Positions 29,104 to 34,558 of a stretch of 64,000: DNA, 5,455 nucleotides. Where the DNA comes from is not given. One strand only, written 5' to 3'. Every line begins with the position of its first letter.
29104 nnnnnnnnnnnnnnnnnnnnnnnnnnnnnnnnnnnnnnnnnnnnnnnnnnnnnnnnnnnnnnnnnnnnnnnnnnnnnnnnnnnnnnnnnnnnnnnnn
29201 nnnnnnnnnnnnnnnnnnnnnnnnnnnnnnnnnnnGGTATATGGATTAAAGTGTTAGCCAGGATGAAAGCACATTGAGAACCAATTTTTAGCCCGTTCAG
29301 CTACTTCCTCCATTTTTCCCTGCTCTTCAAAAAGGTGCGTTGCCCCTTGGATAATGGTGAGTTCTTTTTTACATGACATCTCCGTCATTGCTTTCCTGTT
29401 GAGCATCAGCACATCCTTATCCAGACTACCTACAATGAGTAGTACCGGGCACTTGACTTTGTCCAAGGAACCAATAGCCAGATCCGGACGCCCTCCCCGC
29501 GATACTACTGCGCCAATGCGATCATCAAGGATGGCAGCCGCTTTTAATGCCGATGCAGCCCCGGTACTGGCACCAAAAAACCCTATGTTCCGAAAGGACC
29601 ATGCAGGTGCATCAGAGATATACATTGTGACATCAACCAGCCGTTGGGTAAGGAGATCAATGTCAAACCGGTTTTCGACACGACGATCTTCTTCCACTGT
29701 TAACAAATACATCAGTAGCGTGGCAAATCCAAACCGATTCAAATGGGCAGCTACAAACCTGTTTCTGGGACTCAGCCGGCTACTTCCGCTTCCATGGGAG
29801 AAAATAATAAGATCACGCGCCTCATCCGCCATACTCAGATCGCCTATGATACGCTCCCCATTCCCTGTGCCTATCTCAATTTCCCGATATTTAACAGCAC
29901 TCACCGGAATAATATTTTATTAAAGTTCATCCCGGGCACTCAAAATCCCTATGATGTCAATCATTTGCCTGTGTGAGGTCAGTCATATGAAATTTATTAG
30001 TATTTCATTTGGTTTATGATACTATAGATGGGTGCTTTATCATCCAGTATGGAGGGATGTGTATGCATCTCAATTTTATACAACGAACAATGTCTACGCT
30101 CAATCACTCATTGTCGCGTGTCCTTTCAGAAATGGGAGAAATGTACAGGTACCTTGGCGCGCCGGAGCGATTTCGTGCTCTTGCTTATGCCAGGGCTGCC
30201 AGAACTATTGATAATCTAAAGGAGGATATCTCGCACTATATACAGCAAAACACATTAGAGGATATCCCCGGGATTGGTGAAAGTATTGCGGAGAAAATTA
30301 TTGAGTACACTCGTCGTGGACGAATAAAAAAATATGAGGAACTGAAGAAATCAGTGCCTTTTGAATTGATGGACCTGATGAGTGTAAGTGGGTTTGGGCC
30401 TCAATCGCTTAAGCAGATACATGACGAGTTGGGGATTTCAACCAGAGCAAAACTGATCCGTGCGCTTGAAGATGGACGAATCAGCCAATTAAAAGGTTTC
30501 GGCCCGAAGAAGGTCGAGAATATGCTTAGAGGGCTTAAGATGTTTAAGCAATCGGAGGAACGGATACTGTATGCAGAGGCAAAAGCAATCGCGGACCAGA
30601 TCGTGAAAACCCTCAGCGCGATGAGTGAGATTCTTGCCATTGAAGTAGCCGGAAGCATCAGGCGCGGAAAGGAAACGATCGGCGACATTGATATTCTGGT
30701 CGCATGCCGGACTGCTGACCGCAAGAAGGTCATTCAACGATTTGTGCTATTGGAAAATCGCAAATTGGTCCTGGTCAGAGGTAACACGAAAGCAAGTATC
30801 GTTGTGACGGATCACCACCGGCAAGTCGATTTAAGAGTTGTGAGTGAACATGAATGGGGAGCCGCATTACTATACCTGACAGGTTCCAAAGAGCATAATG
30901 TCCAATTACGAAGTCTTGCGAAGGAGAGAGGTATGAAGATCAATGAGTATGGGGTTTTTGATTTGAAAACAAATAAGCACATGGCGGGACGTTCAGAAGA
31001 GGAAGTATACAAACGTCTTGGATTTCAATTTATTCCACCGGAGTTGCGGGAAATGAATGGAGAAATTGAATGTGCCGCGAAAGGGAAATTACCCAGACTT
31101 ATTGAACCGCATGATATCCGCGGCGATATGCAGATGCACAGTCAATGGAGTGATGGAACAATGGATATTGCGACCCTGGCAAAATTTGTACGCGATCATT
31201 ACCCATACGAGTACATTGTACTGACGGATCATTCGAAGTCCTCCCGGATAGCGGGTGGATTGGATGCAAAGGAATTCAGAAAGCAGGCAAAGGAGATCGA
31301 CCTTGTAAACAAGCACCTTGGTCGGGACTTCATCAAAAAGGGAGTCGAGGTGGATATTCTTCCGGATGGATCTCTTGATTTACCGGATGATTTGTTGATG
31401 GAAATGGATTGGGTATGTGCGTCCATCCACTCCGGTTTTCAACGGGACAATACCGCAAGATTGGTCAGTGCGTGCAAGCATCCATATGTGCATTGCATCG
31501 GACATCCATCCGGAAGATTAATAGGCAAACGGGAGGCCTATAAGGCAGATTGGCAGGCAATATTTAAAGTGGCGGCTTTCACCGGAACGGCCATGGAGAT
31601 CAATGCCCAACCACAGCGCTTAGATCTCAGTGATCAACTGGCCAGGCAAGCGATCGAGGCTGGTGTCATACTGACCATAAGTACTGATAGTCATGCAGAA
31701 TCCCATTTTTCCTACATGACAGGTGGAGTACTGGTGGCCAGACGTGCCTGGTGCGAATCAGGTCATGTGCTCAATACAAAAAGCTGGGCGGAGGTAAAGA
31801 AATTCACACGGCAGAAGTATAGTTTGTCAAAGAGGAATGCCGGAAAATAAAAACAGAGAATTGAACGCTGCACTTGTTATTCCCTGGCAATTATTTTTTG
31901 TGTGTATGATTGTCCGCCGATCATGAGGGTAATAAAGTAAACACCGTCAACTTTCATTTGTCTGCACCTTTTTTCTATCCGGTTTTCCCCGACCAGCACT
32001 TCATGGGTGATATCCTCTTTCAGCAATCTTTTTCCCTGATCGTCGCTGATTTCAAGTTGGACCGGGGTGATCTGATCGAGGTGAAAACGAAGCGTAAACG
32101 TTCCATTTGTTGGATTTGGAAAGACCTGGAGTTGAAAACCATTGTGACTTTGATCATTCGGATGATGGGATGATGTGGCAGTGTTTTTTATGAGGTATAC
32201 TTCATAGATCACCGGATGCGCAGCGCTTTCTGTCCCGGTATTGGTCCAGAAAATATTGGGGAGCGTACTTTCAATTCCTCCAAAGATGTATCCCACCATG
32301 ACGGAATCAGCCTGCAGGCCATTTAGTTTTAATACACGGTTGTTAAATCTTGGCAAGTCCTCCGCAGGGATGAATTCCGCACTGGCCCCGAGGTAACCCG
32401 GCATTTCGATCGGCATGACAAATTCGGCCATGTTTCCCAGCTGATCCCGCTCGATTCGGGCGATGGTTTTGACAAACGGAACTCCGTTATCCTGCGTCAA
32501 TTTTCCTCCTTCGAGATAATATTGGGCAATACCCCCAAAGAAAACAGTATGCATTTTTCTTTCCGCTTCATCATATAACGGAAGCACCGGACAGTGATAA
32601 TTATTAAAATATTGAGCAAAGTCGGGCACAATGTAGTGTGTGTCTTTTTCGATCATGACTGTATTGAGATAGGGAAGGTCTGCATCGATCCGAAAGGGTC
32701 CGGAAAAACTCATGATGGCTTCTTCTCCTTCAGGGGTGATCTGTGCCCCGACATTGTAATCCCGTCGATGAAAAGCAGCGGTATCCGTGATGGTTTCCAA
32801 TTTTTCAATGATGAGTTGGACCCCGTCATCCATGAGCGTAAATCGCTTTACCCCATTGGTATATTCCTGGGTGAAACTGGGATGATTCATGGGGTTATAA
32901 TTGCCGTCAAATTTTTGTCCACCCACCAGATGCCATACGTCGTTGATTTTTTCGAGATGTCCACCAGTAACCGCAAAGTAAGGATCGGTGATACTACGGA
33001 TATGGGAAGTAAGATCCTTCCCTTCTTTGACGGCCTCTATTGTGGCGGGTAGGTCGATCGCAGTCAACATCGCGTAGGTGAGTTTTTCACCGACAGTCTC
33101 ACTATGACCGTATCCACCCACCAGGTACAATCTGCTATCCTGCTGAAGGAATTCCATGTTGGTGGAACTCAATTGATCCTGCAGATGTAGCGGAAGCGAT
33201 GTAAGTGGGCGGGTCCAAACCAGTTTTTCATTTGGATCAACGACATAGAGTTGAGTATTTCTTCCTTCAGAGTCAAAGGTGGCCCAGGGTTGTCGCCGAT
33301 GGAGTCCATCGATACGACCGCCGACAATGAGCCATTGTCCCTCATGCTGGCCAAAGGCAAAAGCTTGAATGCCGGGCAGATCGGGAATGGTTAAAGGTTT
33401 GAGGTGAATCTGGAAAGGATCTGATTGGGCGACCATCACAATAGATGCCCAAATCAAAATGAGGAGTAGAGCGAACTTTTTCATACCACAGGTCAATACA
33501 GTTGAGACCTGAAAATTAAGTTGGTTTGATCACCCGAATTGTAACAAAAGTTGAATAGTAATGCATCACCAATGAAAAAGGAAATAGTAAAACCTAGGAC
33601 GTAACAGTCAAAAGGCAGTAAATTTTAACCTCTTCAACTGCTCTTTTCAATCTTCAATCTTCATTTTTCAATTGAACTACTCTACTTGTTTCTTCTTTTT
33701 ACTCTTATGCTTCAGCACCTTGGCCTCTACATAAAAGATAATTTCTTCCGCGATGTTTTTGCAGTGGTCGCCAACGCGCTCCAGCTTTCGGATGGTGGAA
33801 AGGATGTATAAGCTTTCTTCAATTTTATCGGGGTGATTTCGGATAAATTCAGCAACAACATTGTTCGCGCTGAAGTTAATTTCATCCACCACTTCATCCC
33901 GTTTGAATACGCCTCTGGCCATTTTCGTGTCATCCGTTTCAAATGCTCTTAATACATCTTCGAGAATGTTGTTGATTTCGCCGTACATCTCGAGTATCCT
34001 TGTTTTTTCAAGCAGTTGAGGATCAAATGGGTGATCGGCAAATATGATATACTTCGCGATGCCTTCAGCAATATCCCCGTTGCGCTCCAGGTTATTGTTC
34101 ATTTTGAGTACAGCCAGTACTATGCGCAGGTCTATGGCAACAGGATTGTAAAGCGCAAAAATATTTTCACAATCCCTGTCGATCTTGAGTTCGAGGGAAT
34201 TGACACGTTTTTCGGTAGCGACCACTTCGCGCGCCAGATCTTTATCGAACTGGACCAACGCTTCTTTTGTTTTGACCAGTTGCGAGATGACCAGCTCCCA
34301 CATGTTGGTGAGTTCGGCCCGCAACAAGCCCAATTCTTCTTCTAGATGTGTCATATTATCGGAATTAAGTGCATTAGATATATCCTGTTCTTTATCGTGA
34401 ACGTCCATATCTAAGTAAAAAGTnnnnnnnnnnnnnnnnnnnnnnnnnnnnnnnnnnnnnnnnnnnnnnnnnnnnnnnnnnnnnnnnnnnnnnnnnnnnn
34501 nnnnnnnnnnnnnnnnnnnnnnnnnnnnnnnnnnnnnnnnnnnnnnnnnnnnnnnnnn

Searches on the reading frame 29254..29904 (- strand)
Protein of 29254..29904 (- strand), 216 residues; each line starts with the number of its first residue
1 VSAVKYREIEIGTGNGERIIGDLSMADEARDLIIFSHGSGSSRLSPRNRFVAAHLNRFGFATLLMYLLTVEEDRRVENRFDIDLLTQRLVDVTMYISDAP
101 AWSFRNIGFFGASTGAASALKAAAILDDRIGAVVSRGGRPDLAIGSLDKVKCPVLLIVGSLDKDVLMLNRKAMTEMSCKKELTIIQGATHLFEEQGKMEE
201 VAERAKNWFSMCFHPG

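Call 18: search_protein_families(library=pfam, proteins=[window:29254-29904:-])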
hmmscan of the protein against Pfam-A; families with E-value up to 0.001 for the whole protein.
window:29254-29904:- (216 aa): 1 family
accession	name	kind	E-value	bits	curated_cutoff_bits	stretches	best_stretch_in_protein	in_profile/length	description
PF01738.24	DLH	-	8.5e-07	29.2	21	1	85-207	77-204/217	Dienelactone hydrolase family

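Call 57: search_protein_families(library=ncbifam, proteins=[window:29254-29904:-], max_evalue=0.01)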
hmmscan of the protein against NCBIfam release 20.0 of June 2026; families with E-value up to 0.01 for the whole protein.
window:29254-29904:- (216 aa): 2 families
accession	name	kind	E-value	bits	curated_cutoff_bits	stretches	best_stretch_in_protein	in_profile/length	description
NF047920.1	lactonase_UilS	equivalog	6.1e-06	26.2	400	0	29-136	23-128/285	UilS family quorum-quenching N-acyl-homoserine lactonase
NF051487.1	bifunc_PcaCD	exception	0.0032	16.6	430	1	145-192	348-395/413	bifunctional 4-carboxymuconolactone decarboxylase/3-oxoadipate enol-lactonase PcaCD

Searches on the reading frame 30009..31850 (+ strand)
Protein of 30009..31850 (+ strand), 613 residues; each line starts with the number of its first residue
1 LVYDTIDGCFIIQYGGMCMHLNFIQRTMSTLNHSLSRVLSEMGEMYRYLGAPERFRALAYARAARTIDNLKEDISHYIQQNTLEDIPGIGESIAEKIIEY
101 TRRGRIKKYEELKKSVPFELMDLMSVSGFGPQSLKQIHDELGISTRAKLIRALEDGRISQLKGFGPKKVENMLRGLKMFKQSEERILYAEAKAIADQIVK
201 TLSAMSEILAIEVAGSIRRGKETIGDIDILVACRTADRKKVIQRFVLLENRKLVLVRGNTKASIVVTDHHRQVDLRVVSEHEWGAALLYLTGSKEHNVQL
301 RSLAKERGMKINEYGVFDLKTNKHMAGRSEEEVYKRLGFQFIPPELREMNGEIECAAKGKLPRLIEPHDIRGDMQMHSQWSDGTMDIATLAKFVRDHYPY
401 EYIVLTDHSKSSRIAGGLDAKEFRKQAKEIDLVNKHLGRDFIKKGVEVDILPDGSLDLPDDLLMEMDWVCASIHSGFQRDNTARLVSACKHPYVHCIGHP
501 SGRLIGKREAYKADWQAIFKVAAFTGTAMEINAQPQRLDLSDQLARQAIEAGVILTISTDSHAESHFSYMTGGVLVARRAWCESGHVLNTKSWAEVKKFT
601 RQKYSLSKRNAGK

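Call 18: search_protein_families(library=pfam, proteins=[window:30009-31850:+])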
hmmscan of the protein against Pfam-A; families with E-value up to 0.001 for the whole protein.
window:30009-31850:+ (613 aa): 6 families
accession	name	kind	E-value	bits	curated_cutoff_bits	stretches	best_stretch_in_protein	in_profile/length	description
PF14791.11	DNA_pol_B_thumb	-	8.5e-25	86.8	25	1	286-348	1-63/63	DNA polymerase beta thumb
PF14716.13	HHH_8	-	9.8e-15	55.1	30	1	32-105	3-72/73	Helix-hairpin-helix domain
PF14520.12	HHH_5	-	2e-13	51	27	1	122-177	3-56/57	Helix-hairpin-helix domain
PF14792.12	DNA_pol_B_palm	-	8.2e-10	39.4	25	1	185-245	1-61/113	DNA polymerase beta palm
PF12836.13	HHH_3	-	8.1e-07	29.5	27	0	82-114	15-48/65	Helix-hairpin-helix motif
PF00633.29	HHH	-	0.00099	19.3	24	0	83-100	13-30/30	Helix-hairpin-helix motif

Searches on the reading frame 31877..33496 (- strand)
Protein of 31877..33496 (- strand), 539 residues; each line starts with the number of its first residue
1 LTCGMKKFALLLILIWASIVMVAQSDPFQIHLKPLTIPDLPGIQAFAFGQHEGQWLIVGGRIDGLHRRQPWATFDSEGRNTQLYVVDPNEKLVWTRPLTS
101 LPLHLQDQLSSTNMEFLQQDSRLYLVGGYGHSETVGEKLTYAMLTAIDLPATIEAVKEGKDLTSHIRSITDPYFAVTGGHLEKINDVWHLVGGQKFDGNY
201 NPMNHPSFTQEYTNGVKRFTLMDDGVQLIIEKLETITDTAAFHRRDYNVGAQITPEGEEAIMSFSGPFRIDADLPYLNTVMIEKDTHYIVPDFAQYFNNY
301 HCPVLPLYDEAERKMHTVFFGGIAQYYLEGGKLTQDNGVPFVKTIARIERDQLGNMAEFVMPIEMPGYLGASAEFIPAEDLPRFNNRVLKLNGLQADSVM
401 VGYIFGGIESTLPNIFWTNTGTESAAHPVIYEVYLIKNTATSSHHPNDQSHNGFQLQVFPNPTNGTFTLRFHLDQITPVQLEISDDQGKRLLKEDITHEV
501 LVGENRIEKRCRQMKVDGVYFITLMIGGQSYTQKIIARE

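Call 18: search_protein_families(library=pfam, proteins=[window:31877-33496:-])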
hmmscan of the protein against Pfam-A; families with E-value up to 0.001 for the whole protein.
window:31877-33496:- (539 aa): 1 family
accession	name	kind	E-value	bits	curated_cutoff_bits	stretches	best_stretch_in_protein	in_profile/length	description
PF18962.6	Por_Secre_tail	-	1.1e-06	29.3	27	1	458-536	1-74/75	Secretion system C-terminal sorting domain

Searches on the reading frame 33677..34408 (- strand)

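Call 18: search_protein_families(library=pfam, proteins=[window:33677-34408:-])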
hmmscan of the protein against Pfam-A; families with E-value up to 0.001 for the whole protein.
window:33677-34408:- (243 aa): 1 family
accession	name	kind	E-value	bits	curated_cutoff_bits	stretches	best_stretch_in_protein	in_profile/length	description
PF01895.24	PhoU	-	9.6e-39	132.1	23.5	2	34-121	2-89/89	PhoU domain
